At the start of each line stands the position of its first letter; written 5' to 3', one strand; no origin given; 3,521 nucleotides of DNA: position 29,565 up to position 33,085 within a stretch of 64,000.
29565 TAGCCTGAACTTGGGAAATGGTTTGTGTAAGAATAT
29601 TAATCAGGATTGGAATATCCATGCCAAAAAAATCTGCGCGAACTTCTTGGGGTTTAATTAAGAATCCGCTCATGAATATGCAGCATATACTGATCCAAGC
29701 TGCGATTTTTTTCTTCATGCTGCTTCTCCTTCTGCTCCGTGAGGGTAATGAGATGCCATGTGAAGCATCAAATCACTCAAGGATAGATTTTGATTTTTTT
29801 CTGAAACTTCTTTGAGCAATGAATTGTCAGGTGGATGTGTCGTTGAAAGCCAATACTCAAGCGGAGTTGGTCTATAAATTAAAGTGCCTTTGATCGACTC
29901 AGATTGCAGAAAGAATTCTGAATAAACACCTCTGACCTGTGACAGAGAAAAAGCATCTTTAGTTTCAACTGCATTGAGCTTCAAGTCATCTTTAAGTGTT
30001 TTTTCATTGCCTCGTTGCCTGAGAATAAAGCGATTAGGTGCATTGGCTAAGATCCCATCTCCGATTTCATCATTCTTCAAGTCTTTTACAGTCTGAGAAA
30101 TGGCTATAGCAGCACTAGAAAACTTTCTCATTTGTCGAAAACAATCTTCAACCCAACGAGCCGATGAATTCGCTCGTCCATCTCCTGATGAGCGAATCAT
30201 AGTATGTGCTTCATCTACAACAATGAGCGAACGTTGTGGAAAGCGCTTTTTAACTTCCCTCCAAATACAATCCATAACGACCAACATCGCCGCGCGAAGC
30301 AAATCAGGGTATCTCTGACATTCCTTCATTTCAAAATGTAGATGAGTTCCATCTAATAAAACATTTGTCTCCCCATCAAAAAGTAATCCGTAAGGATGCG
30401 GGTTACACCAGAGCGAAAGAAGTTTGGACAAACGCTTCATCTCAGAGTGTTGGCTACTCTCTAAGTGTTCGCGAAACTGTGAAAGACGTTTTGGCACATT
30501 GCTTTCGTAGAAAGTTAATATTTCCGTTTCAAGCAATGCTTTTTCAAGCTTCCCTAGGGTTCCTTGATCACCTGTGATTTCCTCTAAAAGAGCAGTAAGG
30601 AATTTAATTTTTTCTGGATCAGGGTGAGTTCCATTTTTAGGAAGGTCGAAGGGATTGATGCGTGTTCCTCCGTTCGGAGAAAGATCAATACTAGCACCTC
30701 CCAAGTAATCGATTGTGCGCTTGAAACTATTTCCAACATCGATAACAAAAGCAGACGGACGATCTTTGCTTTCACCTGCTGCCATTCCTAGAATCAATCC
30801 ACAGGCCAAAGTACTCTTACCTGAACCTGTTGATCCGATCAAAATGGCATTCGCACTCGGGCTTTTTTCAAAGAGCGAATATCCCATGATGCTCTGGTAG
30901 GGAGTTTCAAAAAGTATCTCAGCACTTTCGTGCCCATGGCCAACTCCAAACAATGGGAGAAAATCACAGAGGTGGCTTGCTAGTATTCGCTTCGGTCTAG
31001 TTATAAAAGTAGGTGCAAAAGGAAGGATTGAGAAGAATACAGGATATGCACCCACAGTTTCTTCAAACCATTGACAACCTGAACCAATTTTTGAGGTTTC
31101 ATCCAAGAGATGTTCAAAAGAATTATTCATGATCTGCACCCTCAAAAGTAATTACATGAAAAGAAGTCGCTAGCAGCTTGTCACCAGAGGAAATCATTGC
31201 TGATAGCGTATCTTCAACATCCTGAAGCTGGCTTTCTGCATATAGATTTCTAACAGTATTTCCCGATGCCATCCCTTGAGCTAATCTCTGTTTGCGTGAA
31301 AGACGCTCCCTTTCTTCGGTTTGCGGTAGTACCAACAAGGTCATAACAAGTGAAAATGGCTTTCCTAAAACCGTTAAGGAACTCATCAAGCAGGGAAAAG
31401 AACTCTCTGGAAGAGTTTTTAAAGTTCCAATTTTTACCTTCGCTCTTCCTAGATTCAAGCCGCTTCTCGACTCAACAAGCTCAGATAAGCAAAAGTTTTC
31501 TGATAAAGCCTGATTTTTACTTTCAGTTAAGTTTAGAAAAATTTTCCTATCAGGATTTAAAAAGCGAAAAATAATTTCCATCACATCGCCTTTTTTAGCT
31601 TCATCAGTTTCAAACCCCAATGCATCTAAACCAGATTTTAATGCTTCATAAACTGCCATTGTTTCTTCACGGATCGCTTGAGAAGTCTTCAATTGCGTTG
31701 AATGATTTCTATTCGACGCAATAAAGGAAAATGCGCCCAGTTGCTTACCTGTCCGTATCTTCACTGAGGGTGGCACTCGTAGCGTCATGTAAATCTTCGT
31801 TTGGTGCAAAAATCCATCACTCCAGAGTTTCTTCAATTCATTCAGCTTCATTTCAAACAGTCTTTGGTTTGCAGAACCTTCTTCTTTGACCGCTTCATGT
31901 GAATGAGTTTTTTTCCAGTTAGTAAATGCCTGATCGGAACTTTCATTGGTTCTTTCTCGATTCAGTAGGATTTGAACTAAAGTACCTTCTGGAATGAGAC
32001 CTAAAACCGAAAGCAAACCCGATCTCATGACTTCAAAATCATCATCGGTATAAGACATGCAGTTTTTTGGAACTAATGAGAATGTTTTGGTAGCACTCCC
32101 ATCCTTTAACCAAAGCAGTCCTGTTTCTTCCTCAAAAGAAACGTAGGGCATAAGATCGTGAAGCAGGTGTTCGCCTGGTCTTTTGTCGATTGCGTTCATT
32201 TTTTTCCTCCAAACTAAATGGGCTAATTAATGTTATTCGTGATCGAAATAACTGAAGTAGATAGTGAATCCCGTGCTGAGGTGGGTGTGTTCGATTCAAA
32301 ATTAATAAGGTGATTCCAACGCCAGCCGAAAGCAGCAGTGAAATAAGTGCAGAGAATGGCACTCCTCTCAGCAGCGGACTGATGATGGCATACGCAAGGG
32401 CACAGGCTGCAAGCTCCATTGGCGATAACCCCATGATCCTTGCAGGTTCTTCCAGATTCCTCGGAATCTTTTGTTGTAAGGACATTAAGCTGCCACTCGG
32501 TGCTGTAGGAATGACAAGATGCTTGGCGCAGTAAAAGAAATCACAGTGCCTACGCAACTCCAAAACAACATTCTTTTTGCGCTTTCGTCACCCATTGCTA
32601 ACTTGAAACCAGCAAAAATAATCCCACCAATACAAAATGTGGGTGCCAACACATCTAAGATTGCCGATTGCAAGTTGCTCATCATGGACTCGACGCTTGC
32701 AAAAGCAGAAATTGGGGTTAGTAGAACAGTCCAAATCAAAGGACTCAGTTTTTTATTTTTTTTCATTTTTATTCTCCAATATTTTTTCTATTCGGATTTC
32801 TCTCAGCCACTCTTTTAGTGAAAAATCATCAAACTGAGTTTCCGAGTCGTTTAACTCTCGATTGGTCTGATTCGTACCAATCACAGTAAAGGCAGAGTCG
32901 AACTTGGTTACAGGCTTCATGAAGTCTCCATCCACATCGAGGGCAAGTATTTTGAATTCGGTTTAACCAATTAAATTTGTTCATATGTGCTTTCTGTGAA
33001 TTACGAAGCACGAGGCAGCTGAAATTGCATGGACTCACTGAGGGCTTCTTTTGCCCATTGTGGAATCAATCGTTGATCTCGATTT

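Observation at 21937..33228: Compact ICE-like element: integrase/excisionase plus minimal T4SS with FtsK-like coupling protein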

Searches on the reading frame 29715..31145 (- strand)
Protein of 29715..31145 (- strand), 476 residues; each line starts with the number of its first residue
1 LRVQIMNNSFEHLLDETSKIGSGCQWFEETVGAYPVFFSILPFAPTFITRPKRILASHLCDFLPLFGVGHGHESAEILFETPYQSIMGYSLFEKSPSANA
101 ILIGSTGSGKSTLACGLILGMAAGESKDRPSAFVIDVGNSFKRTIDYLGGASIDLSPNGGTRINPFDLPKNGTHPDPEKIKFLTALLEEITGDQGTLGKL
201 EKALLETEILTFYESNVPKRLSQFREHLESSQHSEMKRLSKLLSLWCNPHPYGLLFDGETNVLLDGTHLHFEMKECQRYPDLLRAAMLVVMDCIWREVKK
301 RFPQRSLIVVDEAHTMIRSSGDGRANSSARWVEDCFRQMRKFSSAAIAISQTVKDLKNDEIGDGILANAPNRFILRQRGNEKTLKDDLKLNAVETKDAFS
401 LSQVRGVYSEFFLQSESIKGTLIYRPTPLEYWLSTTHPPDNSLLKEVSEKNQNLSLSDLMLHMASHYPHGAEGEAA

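Call 4: search_protein_families(library=pfam, max_evalue=0.1, proteins=[window:29715-31145:-])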
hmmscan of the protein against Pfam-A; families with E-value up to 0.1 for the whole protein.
window:29715-31145:- (476 aa): 12 families
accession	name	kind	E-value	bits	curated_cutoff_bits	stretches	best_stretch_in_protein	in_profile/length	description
PF19044.6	P-loop_TraG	-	1.4e-19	70.5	25.8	1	98-453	30-401/413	TraG P-loop domain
PF00270.35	DEAD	-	6.3e-06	26.5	26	1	262-339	78-145/167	DEAD/DEAH box helicase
PF12846.13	AAA_10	-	7.8e-05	22.3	27.5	1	97-381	21-307/362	AAA-like domain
PF05729.18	NACHT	-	0.00015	22.1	26.7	1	101-135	4-40/167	NACHT domain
PF13481.12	AAA_25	-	0.00045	20.3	27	1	100-126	36-62/195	AAA domain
PF01580.24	FtsK_SpoIIIE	-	0.00066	19.6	24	1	94-137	35-79/221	FtsK/SpoIIIE family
PF13401.12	AAA_22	-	0.0015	19.3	27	0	292-341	73-106/130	AAA domain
PF00004.35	AAA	-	0.0086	17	21.2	0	304-356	57-114/131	ATPase family associated with various cellular activities (AAA)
PF01935.23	DUF87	-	0.0091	16.5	23.2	1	103-144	29-67/220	Helicase HerA, central domain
PF13555.12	AAA_29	-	0.015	15.5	27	1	95-113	20-38/61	P-loop containing region of AAA domain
PF04851.21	ResIII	-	0.023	15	22.5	0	96-123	22-49/164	Type III restriction enzyme, res subunit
PF20720.3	nSTAND3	-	0.079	13.1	27.2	0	100-123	20-43/155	Novel STAND NTPase 3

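Call 9: search_protein_families(library=ncbifam, max_evalue=0.1, proteins=[window:29715-31145:-])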
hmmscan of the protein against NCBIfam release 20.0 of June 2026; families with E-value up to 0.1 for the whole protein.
window:29715-31145:- (476 aa): 15 families
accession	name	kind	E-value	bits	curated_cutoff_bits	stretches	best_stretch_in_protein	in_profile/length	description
TIGR02746.1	TraC-F-type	equivalog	7.1e-52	176.3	567.05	1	40-454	364-789/800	type IV secretion system protein TraC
TIGR00929.1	VirB4_CagE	subfamily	3.6e-32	111.5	643.1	1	22-395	353-721/792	VirB4 family type IV secretion/conjugal transfer ATPase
NF045971.1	conju_CD1110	equivalog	1.8e-30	105.9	325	1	96-391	414-708/752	VirB4-like conjugal transfer ATPase, CD1110 family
NF045975.1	VirB4_plasma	equivalog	3.6e-17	61.4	590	2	97-171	515-585/894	Mbov_0397 family ICE element conjugal transfer ATPase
NF010278.0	PRK13721.1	subfamily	1.7e-13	49.4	1177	1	99-377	481-761/874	type IV secretion system protein TraC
NF010447.0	PRK13873.1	equivalog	1.1e-10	40.1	1020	1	27-377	365-704/815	conjugal transfer protein TrbE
NF010404.0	PRK13830.1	subfamily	1.9e-07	29.2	810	1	33-375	383-717/818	conjugal transfer protein TrbE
TIGR03783.1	Bac_Flav_CT_G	subfamily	2.1e-06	25.9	261.55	1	224-383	584-739/829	TraG family conjugative transposon ATPase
TIGR03744.1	traC_PFL_4706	equivalog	3.8e-05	21.8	520.6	1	50-148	424-522/892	conjugative transfer ATPase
NF010427.0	PRK13853.1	equivalog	5.1e-05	21.3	957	1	22-390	347-708/789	type IV secretion system protein VirB4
TIGR03924.1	T7SS_EccC_a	equivalog_domain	0.0019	17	509.15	1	101-133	454-486/673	type VII secretion protein EccCa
TIGR03925.1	T7SS_EccC_b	equivalog_domain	0.013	13.8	346.55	1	96-139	75-118/564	type VII secretion protein EccCb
NF033849.1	ser_rich_anae_1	subfamily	0.047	11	650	0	307-378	1020-1091/1163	serine-rich protein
NF038214.1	IS21_help_AAA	equivalog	0.056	13.1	200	0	98-119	91-112/232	IS21-like element helper ATPase IstB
TIGR03928.1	T7_EssCb_Firm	equivalog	0.076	10.6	778.4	0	96-140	809-853/1296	type VII secretion protein EssC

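Call 73: search_dna_similar(query=window:29715-31130:-, collection=plasmids, mode=protein, max_rows=15)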
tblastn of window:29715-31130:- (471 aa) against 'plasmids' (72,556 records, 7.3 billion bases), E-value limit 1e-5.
Records with a match: 4565; places in all: 4616; records where one place covers at least 80% of the query: 2879.
Best place of each record, by identity: <60% 4565.
By first word of the organism name: Salmonella 707; Escherichia 647; Klebsiella 475; Enterobacter 344; Acinetobacter 262; Citrobacter 237; Staphylococcus 175; Pseudomonas 173; Providencia 133; Vibrio 117; and 197 more.
By predicted mobility (MOB-suite, as given by PLSDB): conjugative 3678; non-mobilizable 695; mobilizable 192.
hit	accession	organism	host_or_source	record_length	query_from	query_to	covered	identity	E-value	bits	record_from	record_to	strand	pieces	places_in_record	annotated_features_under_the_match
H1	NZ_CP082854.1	Legionella anisa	-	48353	4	467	99%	25.4%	1e-17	94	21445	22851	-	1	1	traC: type IV secretion system protein TraC | trbI: type-F conjugative transfer system protein TrbI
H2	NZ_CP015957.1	Legionella pneumophila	Isolate,environmental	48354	4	467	99%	25.4%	1e-17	94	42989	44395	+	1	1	traC: type IV secretion system protein TraC | trbI: type-F conjugative transfer system protein TrbI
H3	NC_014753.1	Oceanithermus profundus DSM 14977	deep sea hot vent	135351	8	445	93%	26.5%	4e-27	122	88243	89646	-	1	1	hypothetical protein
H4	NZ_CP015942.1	Legionella pneumophila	Isolate,clinical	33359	4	467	99%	24.9%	5e-16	89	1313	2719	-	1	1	traC: type IV secretion system protein TraC | trbI: type-F conjugative transfer system protein TrbI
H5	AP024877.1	Vibrio halioticoli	-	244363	17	455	93%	26.1%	2e-25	117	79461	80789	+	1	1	record has no annotation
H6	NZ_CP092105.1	Flagellatimonas centrodinii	Dinoflagellate,cell culture,algal ...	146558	39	465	91%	26.4%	4e-23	110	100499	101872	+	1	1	hypothetical protein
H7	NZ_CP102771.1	Myxococcus stipitatus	-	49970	34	468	92%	25.4%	3e-31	135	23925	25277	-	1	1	ATP-binding protein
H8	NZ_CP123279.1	Myxococcus sp. MxC21-1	bacteria,soil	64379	22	466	94%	24.6%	8e-28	124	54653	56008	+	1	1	TraC family protein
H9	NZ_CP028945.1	Vibrio sp. dhg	single cell,ocean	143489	17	459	94%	24.6%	2e-25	117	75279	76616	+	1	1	traC: type IV secretion system protein TraC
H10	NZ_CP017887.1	Pseudomonas frederiksbergensis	whole organism,glacial stream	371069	20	453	92%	25.1%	8e-28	124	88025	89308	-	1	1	traC: type IV secretion system protein TraC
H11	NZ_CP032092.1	Pseudoalteromonas donghaensis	cell culture,seawater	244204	24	451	91%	25.4%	1e-19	100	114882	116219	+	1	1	TraC family protein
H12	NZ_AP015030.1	Pseudomonas putida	-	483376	52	466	88%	26.2%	7e-19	98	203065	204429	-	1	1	VirB4 family type IV secretion system protein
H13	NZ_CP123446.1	Halopseudomonas sp. SMJS2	Pure culture,sediment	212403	52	471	89%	25.9%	5e-19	98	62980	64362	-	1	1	FtsK/SpoIIIE domain-containing protein | hypothetical protein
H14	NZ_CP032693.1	Rhizobium sp. CCGE532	Phaseolus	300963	4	465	98%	23.5%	2e-9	68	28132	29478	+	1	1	VirB4 family type IV secretion/conjugal transfer ATPase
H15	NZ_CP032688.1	Rhizobium sp. CCGE531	Phaseolus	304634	4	465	98%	23.5%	2e-9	68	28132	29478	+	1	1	VirB4 family type IV secretion/conjugal transfer ATPase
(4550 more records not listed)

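Call 75: get_annotated_region(hit=H7, flank=12000)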
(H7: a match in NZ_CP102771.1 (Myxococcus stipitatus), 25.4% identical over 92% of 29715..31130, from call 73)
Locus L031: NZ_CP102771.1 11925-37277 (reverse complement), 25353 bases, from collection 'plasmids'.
description: Myxococcus stipitatus strain YRE12 plasmid pYRE, complete sequence
organism: Myxococcus stipitatus (NCBI taxid 83455)
taxonomy: Bacteria; Myxococcota; Myxococcia; Myxococcales; Myxococcaceae; Myxococcus; Myxococcus stipitatus
host: -; source: -; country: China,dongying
typing (MOB-suite, as given by PLSDB): non-mobilizable
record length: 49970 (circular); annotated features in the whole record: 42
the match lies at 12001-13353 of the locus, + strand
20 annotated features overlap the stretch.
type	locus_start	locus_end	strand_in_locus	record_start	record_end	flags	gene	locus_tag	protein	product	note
CDS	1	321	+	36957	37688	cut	-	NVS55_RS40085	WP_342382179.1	double-CXXCG motif protein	-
CDS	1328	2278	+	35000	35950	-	-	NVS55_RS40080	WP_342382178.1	ArdC-like ssDNA-binding domain-containing protein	-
CDS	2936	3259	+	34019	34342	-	-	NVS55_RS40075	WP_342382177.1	hypothetical protein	-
CDS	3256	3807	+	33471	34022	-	-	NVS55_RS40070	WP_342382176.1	hypothetical protein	-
CDS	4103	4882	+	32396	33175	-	-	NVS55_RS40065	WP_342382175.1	ParA family protein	-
CDS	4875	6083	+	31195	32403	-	-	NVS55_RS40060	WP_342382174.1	ParB/RepB/Spo0J family partition protein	-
CDS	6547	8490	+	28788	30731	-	-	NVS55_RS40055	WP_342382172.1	TraM recognition domain-containing protein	-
CDS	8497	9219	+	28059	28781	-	-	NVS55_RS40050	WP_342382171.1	hypothetical protein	-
CDS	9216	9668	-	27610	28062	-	-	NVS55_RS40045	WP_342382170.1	hypothetical protein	-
CDS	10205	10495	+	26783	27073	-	-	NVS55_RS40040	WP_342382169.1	hypothetical protein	-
CDS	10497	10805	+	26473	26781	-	-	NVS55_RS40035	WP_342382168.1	hypothetical protein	-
CDS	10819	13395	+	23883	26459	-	-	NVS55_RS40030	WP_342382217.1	ATP-binding protein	-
CDS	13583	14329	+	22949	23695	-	-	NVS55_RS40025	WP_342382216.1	hypothetical protein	-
CDS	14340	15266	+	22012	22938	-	-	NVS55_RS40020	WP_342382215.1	hypothetical protein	-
CDS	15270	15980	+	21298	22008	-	-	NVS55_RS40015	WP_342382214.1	hypothetical protein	-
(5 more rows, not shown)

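Call 85: get_annotated_region(hit=H14, flank=9000)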
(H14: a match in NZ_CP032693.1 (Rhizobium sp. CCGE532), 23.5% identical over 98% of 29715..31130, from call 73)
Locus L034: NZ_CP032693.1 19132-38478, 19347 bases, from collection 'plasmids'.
description: Rhizobium sp. CCGE532 plasmid pRCCGE532a, complete sequence
organism: Rhizobium sp. CCGE532 (NCBI taxid 2364272)
taxonomy: Bacteria; Pseudomonadota; Alphaproteobacteria; Hyphomicrobiales; Rhizobiaceae; Rhizobium; Rhizobium sp. CCGE532
host: -; source: Phaseolus; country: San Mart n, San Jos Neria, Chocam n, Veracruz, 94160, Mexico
typing (MOB-suite, as given by PLSDB): conjugative; relaxase MOBP; mating-pair formation MPF_T
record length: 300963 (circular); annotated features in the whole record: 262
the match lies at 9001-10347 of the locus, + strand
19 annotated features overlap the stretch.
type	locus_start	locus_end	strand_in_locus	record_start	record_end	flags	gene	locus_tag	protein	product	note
CDS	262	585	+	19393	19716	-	-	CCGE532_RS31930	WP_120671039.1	DUF736 family protein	-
CDS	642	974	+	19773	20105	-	-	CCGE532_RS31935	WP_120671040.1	hypothetical protein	-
CDS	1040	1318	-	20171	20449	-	-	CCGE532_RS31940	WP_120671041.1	HU family DNA-binding protein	GO:0030261 - chromosome condensation [Evidence IEA]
CDS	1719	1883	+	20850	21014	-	-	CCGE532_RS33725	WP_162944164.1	hypothetical protein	-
CDS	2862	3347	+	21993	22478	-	-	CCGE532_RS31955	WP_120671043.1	hypothetical protein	-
CDS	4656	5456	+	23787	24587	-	-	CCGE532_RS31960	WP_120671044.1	hypothetical protein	-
CDS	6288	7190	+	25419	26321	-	-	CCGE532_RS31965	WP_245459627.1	lytic transglycosylase domain-containing protein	-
CDS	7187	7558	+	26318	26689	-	-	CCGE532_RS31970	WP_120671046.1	TrbC/VirB2 family protein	-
CDS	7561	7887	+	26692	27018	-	-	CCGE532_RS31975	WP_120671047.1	VirB3 family type IV secretion system protein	-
CDS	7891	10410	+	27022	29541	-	-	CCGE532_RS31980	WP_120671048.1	VirB4 family type IV secretion/conjugal transfer ATPase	-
CDS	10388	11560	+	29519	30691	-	-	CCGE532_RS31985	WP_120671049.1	transglycosylase SLT domain-containing protein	-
CDS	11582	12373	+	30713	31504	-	-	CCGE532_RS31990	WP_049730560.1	hypothetical protein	-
CDS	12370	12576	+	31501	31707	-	-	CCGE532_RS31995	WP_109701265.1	hypothetical protein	-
CDS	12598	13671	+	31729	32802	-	-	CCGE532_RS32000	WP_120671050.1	type IV secretion system protein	-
CDS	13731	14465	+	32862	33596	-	-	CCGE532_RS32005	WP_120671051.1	type IV secretion system protein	-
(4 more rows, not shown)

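Call 86: get_annotated_region(hit=H10, flank=14000)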
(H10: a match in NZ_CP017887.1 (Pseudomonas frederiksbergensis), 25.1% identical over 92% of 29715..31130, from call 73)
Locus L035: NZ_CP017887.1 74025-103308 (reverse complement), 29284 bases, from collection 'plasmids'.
description: Pseudomonas frederiksbergensis strain ERDD5:01 plasmid unnamed1, complete sequence
organism: Pseudomonas frederiksbergensis (NCBI taxid 104087)
taxonomy: Bacteria; Pseudomonadota; Gammaproteobacteria; Pseudomonadales; Pseudomonadaceae; Pseudomonas; Pseudomonas frederiksbergensis
host: -; source: whole organism,glacial stream; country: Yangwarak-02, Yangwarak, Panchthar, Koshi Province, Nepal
typing (MOB-suite, as given by PLSDB): mobilizable; relaxase MOBH
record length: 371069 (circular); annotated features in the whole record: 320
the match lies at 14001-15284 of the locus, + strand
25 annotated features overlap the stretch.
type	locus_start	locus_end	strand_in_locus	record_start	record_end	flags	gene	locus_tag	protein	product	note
CDS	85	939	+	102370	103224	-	-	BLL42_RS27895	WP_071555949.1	thioredoxin domain-containing protein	-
CDS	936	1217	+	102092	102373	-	traL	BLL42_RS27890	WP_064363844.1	type IV conjugative transfer system protein TraL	-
CDS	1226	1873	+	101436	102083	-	-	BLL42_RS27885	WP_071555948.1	TraE/TraK family type IV conjugative transfer system protein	-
CDS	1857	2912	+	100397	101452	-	-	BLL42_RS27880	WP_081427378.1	type-F conjugative transfer system secretin TraK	-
CDS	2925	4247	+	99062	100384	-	-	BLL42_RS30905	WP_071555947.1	TraB/VirB10 family protein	-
CDS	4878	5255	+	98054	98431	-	traA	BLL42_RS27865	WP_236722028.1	TraA family conjugative transfer protein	-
CDS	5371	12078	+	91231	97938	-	-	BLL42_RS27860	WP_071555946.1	Ig-like domain-containing protein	-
CDS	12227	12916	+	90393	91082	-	-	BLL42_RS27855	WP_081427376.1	DsbC family protein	-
CDS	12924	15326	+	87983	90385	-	traC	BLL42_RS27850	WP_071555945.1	type IV secretion system protein TraC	-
CDS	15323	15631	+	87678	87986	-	-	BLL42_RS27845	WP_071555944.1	hypothetical protein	-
CDS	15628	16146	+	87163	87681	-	-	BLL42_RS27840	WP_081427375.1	S26 family signal peptidase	GO:0006465 - signal peptide processing [Evidence IEA]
CDS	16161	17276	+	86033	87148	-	-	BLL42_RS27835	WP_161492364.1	TrbC family F-type conjugative pilus assembly protein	-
CDS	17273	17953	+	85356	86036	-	-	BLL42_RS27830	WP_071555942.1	EAL domain-containing protein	-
CDS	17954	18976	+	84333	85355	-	-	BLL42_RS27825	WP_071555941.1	TraU family protein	-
CDS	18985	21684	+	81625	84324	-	traN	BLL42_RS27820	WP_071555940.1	conjugal transfer mating pair stabilization protein TraN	-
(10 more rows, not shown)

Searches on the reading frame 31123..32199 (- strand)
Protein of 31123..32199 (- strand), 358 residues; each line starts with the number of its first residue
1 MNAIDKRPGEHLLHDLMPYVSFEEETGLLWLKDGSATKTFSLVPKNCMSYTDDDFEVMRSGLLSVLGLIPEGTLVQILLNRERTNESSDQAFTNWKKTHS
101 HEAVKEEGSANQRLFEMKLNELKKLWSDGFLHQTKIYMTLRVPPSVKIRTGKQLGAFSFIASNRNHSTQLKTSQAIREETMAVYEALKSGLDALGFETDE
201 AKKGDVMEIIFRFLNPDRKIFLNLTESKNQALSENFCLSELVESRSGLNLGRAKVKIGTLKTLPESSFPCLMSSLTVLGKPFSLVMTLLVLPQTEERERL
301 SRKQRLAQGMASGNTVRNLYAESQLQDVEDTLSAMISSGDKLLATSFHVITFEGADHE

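Call 4: search_protein_families(library=pfam, max_evalue=0.1, proteins=[window:31123-32199:-])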
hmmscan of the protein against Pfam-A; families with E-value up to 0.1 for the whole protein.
window:31123-32199:- (358 aa): 1 family
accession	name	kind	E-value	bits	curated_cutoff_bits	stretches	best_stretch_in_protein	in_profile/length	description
PF11130.14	TraC_F_IV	-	1.4e-15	57.6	28.1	1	13-352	1-331/375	TraC protein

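Call 9: search_protein_families(library=ncbifam, max_evalue=0.1, proteins=[window:31123-32199:-])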
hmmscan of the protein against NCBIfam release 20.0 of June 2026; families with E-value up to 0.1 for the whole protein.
window:31123-32199:- (358 aa): 4 families
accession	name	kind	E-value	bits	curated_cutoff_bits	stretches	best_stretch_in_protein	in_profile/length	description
TIGR03744.1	traC_PFL_4706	equivalog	9.7e-05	20.4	520.6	1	14-222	16-218/892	conjugative transfer ATPase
TIGR02746.1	TraC-F-type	equivalog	0.00066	17.7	567.05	1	169-357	122-331/800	type IV secretion system protein TraC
NF003367.0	PRK04443.1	equivalog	0.011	15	363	1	85-190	176-278/349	[LysW]-lysine hydrolase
NF010404.0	PRK13830.1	subfamily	0.015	13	810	0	13-89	14-89/818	conjugal transfer protein TrbE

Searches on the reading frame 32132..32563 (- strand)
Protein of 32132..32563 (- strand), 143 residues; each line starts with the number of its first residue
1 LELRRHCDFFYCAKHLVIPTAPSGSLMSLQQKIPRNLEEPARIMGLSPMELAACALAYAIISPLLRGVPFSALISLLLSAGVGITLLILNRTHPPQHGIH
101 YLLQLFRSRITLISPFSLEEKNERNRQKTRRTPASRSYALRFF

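Call 4: search_protein_families(library=pfam, max_evalue=0.1, proteins=[window:32132-32563:-])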
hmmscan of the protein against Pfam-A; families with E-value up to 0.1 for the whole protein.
window:32132-32563:- (143 aa): 0 families

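Call 9: search_protein_families(library=ncbifam, max_evalue=0.1, proteins=[window:32132-32563:-])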
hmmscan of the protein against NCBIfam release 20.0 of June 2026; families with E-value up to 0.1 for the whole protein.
window:32132-32563:- (143 aa): 1 family
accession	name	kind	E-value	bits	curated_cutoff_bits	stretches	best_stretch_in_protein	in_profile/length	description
TIGR02762.1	TraL_TIGR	equivalog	0.072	13.7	30.95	0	32-89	4-55/95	type IV conjugative transfer system protein TraL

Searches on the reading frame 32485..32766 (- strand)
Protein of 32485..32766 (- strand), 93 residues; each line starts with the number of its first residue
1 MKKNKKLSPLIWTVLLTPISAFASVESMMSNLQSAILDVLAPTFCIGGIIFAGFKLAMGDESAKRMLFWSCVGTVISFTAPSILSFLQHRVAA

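Call 4: search_protein_families(library=pfam, max_evalue=0.1, proteins=[window:32485-32766:-])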
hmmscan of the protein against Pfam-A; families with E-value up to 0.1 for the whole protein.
window:32485-32766:- (93 aa): 2 families
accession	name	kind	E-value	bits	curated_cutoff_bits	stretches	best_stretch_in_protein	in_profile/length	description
PF04956.18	TrbC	-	2.5e-10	40.9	27.9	1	11-86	18-97/98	TrbC/VIRB2 pilin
PF18895.5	T4SS_pilin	-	2.7e-05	24.6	26.6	1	26-87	6-71/71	Type IV secretion system pilin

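Call 9: search_protein_families(library=ncbifam, max_evalue=0.1, proteins=[window:32485-32766:-])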
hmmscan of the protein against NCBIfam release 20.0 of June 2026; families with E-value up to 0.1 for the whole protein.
window:32485-32766:- (93 aa): 1 family
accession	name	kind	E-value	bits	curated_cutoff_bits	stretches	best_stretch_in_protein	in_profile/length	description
TIGR04086.1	TIGR04086_membr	hypoth_equivalog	0.07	13.3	30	1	13-89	11-85/115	TIGR04086 family membrane protein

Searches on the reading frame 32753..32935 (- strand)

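Call 4: search_protein_families(library=pfam, max_evalue=0.1, proteins=[window:32753-32935:-])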
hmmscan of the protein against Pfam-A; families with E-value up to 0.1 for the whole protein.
window:32753-32935:- (60 aa): 0 families

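Call 9: search_protein_families(library=ncbifam, max_evalue=0.1, proteins=[window:32753-32935:-])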
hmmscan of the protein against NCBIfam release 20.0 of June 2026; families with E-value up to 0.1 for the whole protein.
window:32753-32935:- (60 aa): 1 family
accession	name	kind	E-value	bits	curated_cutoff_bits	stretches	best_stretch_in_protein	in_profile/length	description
TIGR01586.1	yopT_cys_prot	domain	0.09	12.7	52.95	1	17-49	56-89/199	YopT-type cysteine protease domain-containing protein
